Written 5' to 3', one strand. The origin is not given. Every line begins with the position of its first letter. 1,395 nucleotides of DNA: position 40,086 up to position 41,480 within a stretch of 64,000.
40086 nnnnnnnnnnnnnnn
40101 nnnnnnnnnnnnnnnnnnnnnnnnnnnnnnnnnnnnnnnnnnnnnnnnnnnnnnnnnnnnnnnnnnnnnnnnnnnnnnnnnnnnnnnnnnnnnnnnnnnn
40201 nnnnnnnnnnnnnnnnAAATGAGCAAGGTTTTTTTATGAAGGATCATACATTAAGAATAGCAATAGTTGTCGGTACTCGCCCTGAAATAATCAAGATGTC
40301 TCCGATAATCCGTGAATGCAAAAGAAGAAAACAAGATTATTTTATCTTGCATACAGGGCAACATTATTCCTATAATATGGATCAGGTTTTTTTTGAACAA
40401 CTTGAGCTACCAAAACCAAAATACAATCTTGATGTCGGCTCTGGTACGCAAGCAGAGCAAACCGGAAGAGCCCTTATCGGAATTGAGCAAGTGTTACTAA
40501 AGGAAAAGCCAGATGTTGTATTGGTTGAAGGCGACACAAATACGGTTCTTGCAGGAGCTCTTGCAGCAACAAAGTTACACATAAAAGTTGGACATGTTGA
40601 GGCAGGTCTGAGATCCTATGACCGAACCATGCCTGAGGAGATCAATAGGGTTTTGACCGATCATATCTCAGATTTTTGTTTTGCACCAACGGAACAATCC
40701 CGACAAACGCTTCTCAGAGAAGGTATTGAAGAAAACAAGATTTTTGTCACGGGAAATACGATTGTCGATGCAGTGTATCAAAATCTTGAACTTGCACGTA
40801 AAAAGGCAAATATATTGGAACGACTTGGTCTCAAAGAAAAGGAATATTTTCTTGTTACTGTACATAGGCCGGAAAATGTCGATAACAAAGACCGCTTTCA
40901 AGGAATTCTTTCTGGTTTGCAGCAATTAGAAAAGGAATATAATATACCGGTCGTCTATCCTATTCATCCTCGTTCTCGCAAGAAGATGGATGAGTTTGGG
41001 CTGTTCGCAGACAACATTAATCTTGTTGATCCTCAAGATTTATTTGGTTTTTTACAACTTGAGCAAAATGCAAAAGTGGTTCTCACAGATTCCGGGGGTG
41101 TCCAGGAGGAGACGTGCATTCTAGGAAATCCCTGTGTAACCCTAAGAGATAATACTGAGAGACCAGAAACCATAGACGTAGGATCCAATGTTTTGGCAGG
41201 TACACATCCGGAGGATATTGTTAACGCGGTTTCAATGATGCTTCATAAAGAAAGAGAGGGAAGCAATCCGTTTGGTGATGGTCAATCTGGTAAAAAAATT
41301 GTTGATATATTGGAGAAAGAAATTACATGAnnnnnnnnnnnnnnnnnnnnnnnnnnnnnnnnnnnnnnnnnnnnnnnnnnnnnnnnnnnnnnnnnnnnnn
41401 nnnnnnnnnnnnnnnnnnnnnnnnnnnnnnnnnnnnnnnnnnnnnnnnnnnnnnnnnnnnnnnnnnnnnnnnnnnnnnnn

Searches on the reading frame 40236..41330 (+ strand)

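Call 18: search_protein_families(library=ncbifam, proteins=[window:40236-41330:+], max_evalue=0.00001)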
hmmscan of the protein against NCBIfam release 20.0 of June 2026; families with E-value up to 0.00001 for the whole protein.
window:40236-41330:+ (364 aa): 2 families
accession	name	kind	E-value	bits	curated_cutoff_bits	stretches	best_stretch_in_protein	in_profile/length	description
TIGR00236.1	wecB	equivalog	1.2e-134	449.1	210.15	1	6-361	1-364/366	non-hydrolyzing UDP-N-acetylglucosamine 2-epimerase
TIGR03568.1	NeuC_NnaA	equivalog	5.8e-28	97.8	235.9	1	7-359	2-365/365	UDP-N-acetylglucosamine 2-epimerase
